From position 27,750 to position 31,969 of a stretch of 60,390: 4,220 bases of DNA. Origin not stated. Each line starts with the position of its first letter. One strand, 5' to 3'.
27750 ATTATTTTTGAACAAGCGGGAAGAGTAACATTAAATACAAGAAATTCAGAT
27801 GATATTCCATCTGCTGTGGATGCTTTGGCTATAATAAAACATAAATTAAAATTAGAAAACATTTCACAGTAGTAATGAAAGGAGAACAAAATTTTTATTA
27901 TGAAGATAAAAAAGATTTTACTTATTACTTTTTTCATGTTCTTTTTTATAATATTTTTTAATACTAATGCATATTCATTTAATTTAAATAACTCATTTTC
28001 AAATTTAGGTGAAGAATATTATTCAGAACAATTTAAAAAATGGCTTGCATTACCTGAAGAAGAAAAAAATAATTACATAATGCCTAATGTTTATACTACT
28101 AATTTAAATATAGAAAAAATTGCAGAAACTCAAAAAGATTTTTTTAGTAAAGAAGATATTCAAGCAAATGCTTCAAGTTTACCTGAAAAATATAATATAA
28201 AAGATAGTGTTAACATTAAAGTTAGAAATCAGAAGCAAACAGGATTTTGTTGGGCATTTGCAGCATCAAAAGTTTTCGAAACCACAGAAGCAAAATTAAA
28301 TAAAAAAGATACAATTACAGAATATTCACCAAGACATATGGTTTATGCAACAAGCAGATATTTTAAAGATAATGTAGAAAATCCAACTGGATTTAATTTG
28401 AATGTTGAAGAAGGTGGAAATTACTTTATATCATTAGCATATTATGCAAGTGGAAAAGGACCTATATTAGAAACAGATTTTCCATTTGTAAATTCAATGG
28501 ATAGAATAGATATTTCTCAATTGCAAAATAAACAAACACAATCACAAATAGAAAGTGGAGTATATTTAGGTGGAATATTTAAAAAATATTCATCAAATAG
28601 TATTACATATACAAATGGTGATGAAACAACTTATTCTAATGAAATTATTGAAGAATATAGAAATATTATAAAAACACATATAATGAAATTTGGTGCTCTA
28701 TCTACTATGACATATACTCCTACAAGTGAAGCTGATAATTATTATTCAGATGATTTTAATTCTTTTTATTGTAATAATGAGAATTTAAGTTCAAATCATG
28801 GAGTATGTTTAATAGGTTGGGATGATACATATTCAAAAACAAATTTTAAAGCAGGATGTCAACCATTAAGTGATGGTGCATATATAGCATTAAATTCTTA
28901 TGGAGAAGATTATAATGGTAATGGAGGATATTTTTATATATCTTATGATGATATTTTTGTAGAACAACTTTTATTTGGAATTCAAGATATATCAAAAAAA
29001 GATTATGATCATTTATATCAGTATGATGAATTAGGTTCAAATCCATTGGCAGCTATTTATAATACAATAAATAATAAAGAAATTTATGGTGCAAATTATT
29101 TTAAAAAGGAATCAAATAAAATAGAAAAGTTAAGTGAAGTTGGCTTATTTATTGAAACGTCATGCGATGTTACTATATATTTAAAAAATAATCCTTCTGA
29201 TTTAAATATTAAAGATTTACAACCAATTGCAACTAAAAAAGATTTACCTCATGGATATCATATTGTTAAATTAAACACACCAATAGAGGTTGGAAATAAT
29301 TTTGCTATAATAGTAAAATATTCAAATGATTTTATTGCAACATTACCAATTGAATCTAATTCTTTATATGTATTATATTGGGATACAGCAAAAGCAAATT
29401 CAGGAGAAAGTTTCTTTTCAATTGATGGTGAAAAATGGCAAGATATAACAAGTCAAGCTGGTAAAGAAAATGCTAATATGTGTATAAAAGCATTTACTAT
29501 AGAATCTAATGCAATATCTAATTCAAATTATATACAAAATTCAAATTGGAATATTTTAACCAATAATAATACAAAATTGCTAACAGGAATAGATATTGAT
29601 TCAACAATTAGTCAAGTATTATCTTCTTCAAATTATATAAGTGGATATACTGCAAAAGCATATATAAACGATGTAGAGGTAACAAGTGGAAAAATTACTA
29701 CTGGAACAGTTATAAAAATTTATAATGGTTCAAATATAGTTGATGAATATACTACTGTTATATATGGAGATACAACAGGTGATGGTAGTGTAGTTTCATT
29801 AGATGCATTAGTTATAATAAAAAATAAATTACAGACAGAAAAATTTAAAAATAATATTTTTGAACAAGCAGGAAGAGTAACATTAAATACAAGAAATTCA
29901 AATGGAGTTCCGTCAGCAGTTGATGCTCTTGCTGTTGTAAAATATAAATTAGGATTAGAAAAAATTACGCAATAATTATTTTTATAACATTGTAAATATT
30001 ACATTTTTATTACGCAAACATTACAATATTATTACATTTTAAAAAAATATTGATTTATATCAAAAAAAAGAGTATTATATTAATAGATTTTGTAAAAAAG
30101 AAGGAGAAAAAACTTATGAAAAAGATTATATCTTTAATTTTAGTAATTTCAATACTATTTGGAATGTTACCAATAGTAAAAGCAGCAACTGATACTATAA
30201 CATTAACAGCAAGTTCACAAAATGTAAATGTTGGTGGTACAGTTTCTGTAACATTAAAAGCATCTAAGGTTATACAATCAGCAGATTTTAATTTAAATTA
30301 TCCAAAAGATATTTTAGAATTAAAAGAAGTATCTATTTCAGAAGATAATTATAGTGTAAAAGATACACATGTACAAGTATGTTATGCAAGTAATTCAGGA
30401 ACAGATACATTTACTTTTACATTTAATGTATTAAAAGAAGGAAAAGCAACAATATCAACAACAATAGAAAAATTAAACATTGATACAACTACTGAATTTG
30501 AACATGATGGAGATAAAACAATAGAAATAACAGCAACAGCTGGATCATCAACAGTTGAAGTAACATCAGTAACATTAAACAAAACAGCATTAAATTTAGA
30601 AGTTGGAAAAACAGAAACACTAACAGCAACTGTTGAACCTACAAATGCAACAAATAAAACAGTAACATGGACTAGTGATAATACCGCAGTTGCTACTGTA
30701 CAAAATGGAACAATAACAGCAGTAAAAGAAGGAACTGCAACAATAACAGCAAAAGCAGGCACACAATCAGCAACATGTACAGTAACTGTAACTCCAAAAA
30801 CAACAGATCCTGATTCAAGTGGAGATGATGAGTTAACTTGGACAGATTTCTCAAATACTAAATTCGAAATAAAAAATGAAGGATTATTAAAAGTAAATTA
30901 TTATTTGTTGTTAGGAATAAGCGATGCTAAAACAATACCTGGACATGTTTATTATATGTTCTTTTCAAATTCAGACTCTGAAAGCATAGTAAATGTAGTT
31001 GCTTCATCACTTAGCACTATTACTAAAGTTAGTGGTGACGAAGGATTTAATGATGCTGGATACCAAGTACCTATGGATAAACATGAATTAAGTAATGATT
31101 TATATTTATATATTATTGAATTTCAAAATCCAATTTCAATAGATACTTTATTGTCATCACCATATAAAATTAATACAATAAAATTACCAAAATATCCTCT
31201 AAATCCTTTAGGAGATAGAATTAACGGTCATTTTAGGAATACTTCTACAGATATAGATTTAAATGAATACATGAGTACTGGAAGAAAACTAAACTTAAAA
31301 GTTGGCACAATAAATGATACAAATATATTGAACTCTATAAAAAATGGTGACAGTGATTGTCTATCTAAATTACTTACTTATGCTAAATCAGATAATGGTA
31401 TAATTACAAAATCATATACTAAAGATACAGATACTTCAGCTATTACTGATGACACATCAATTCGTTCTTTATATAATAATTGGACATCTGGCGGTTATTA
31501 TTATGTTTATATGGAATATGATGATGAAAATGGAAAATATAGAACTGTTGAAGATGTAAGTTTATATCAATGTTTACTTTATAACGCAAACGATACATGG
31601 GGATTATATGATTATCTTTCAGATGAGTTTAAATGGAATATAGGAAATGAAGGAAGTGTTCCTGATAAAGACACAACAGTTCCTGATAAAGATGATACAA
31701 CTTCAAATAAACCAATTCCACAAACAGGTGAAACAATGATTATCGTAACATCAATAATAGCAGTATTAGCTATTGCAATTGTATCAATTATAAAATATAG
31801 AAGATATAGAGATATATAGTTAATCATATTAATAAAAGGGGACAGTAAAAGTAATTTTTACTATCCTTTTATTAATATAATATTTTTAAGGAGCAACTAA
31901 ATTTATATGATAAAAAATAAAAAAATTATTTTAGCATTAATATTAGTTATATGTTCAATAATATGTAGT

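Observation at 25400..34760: Cohesin-dockerin surface-display locus whose cargo is mostly cysteine proteases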

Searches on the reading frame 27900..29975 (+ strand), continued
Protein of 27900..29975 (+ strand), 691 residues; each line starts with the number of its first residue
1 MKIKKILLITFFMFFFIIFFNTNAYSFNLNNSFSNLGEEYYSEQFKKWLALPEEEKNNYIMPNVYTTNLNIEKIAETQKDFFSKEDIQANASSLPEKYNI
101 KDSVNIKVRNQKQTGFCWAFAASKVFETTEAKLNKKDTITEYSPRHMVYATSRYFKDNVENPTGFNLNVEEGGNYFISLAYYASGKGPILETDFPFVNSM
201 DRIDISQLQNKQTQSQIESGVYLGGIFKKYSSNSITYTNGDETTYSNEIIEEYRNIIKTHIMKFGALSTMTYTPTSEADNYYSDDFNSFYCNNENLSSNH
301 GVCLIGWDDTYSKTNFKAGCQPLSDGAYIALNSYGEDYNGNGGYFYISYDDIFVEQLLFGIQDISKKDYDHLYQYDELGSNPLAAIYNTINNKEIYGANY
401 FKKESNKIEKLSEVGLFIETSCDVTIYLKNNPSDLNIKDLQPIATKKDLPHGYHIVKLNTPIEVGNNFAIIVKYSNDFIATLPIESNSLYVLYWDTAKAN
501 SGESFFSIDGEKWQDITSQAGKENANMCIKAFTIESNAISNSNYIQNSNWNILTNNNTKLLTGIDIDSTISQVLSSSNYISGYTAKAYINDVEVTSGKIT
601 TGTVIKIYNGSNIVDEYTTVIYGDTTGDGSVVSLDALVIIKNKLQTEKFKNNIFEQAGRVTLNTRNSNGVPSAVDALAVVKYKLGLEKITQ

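Call 65: find_encoding_contigs(protein=P0006, flank=10000, max_places=2)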
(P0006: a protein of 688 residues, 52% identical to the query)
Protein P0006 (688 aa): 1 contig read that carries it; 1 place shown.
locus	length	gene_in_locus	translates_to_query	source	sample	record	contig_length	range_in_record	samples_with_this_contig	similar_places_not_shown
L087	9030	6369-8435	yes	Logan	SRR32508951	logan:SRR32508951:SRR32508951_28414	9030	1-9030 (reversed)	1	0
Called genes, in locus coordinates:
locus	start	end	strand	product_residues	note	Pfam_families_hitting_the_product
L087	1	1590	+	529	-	?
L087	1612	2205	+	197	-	PF01596:Methyltransf_3, PF01135:PCMT, PF02475:TRM5-TYW2_MTfase (weak), PF13847:Methyltransf_31, PF13578:Methyltransf_24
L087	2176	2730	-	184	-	PF06541:ABC_trans_CmpB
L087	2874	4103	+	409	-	PF01136:Peptidase_U32, PF16325:Peptidase_U32_C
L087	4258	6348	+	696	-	PF00112:Peptidase_C1, PF18560:Lectin_like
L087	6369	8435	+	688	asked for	PF00112:Peptidase_C1, PF18560:Lectin_like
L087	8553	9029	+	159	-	?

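Call 66: find_encoding_contigs(protein=P0009, flank=10000, max_places=2)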
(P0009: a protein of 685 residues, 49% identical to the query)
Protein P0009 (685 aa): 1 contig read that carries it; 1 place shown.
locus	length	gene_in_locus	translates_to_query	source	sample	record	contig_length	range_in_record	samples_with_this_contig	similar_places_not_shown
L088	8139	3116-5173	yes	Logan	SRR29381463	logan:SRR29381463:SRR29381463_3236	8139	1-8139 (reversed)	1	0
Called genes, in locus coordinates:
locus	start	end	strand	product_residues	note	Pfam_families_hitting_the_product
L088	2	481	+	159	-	?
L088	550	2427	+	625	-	PF00150:Cellulase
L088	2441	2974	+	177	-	-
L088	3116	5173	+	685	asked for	PF00112:Peptidase_C1, PF18560:Lectin_like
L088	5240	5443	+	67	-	PF03382:DUF285 (weak)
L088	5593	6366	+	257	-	PF00963:Cohesin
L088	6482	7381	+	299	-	PF06541:ABC_trans_CmpB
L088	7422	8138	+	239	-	?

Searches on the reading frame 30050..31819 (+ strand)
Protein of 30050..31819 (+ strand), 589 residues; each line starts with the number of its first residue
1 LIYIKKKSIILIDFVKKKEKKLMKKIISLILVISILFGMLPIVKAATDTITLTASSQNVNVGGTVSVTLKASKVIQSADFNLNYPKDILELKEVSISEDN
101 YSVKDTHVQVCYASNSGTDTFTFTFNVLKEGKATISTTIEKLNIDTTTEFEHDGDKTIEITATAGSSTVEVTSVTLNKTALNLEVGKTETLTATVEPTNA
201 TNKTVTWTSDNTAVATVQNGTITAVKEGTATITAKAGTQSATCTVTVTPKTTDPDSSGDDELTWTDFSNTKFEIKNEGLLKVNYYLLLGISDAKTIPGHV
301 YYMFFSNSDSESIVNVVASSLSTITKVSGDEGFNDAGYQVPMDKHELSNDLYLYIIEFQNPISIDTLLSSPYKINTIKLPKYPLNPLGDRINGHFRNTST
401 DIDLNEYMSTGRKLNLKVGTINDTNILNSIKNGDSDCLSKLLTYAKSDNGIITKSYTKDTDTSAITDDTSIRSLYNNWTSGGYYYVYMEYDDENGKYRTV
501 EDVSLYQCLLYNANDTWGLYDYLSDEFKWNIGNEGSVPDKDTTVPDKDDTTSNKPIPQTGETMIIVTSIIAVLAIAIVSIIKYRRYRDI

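Call 3: search_protein_families(library=pfam, proteins=[window:30050-31819:+], max_evalue=0.1)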
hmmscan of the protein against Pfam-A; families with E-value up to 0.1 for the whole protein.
window:30050-31819:+ (589 aa): 5 families
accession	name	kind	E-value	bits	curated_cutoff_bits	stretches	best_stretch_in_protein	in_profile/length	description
PF02368.24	Big_2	-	2.5e-16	59.8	22.8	1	170-245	1-79/79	Bacterial Ig-like domain (group 2)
PF22359.2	Big-like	-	1.9e-08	34.9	27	1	204-248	2-47/48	Bacterial Ig-like domain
PF21461.3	HL_N-beta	-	0.0072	16.5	27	1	207-234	16-43/57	Hyaluronate lyase, N-terminal beta-sheet domain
PF00746.26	Gram_pos_anchor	-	0.045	14.2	20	0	553-584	6-37/43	LPXTG cell wall anchor motif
PF21764.3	Invasin_D4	-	0.073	14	27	0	194-227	29-62/88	Invasin, domain 4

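Call 4: search_protein_families(library=ncbifam, proteins=[window:30050-31819:+], max_evalue=0.1)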
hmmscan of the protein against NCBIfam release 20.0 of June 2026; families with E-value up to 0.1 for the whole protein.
window:30050-31819:+ (589 aa): 5 families
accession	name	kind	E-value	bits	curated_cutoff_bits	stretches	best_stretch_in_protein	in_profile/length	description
NF053819.1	EF0750_LPXTG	subfamily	0.00041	20.8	47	1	539-585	49-102/105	EF2685/EF0750 family sortase-dependent surface protein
NF045848.1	MMCAP2_0566_fam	domain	0.006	15.9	90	1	20-87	97-166/322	MMCAP2_0566 family conjugal transfer protein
NF045889.1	ICE_Mbov_0396_TM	equivalog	0.013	15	70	0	19-87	94-155/306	Mbov_0396 family ICE element transmembrane protein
TIGR01167.1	LPXTG_anchor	domain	0.055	14.2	15.9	0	557-585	3-31/34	LPXTG cell wall anchor domain-containing protein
NF052318.1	T9SS_sortase_N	equivalog_domain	0.064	13.4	40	0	23-104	1-76/140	type IX secretion system sortase PorU, long form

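Call 13: find_homologous_proteins(query=window:30116-31816:+)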
Query seq(567 aa) (567 aa): 5804 proteins with E <= 0.001 among 8000 candidates; the best 120 are listed.
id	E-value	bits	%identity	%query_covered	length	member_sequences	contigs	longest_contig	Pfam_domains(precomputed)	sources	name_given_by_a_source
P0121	9.4e-272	921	75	100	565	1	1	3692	PF22359.3,PF02368.25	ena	-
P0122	7.2e-207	707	41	27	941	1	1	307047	PF05566.19,PF16640.12,PF00047.32,PF23544.2,PF22359.3,PF02368.25,PF23148.2,PF26918.1,PF26182.1,PF15780.12,PF13927.13,PF21461.4,PF24582.3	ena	-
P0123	9.4e-202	690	41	25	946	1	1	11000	PF07686.24,PF25354.2,PF16640.12,PF23544.2,PF22359.3,PF02368.25,PF26918.1,PF11611.14,PF26182.1,PF13927.13,PF21461.4,PF24582.3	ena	-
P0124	1.6e-199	682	61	17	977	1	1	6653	PF21764.4,PF26182.1,PF13927.13,PF21461.4,PF25354.2,PF16640.12,PF00047.32,PF22359.3,PF02368.25,PF20578.5,PF26918.1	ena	-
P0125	7.5e-197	673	40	27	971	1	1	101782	PF26182.1,PF05566.19,PF13927.13,PF21461.4,PF24582.3,PF16640.12,PF00047.32,PF23544.2,PF22359.3,PF02368.25,PF26918.1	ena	-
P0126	6.5e-193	660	43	22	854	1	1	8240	PF26182.1,PF13927.13,PF21461.4,PF24582.3,PF16640.12,PF00047.32,PF23544.2,PF22359.3,PF01336.32,PF02368.25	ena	-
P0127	1.7e-189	649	46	19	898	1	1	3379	PF26182.1,PF13927.13,PF21461.4,PF24582.3,PF16640.12,PF23544.2,PF22359.3,PF02368.25,PF26918.1,PF11611.14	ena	-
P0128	9.0e-188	643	38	33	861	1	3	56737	PF26182.1,PF03003.22,PF21461.4,PF25354.2,PF16640.12,PF22359.3,PF02368.25,PF26918.1,PF11611.14,PF25355.2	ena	-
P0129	8.4e-185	634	58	100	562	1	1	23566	PF22359.3,PF02368.25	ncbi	-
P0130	6.5e-184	631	39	32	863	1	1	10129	PF26182.1,PF15780.12,PF21461.4,PF25354.2,PF16640.12,PF22359.3,PF02368.25,PF11611.14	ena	-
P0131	2.8e-183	629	51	17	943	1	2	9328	PF21764.4,PF26182.1,PF21461.4,PF22359.3,PF02368.25,PF20578.5,PF26918.1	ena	-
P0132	6.6e-181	621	61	17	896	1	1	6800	PF21764.4,PF26182.1,PF13927.13,PF21461.4,PF25354.2,PF16640.12,PF00047.32,PF22359.3,PF02368.25,PF20578.5,PF26918.1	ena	-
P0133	1.2e-180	620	65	17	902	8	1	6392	PF21764.4,PF26182.1,PF13927.13,PF21461.4,PF16640.12,PF00047.32,PF22359.3,PF02368.25,PF20578.5,PF26918.1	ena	-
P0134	2.2e-180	619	61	17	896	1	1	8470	PF21764.4,PF26182.1,PF13927.13,PF21461.4,PF25354.2,PF16640.12,PF00047.32,PF22359.3,PF02368.25,PF20578.5,PF26918.1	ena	-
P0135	4.9e-176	605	56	17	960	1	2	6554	PF21764.4,PF07679.23,PF26182.1,PF21461.4,PF25354.2,PF13953.13,PF22359.3,PF02368.25,PF20578.5,PF26918.1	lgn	-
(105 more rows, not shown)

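Call 49: predict_structure(alignment_id=A5)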
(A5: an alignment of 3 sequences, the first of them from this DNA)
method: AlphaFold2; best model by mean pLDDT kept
length: 567 residues; sequences in the alignment: 3
mean_pLDDT: 53.5   pTM: 0.32
mean pLDDT of the five models: 53.5, 52.4, 49.9, 42.9, 39.6
residues with pLDDT >= 90: 64; 70-90: 68; 50-70: 112; < 50: 323
segments of 3 or more residues with pLDDT < 50: 1-4, 9-34, 48-73, 79-98, 115-135, 140-144, 230-278, 283-329, 338-348, 353-387, 437-453, 470-476, 490-492, 510-547, 560-567
pLDDT, mean of each block of 10 residues (from residue 1): 46 33 36 50 50 36 38 50 40 42 52 47 39 47 62 95 92 86 94 94 95 94 83 33 37 33 36 45 48 41 28 32 38 51 47 45 37 42 46 74 82 75 78 54 45 57 70 50 68 59 67 33 32 28 41 56 36
secondary structure, 60 per line:
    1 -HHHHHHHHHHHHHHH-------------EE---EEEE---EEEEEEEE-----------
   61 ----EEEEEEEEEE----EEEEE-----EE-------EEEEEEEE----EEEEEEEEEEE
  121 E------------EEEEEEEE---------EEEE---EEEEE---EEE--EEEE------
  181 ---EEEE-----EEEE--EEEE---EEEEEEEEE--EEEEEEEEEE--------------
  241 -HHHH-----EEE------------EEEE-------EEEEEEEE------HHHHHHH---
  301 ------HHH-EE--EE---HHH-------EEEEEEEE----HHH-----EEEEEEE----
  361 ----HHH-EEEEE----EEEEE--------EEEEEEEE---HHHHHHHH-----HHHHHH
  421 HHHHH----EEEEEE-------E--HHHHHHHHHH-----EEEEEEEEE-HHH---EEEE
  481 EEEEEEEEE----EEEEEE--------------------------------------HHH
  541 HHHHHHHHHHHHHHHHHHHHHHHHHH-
elements in order: H2-16 E35-38 E42-49 E65-74 E79-83 E98-105 E110-121 E134-141 E151-154 E158-162 E166-168 E171-174 E184-187 E193-196 E199-202 E206-214 E217-226 H242-245 E251-253 E266-269 E277-284 H291-297 E330-337 E350-356 E369-373 E378-382 E391-398 H402-409 H415-425 E430-435 H446-455 E461-469 E477-489 E494-499 H538-566
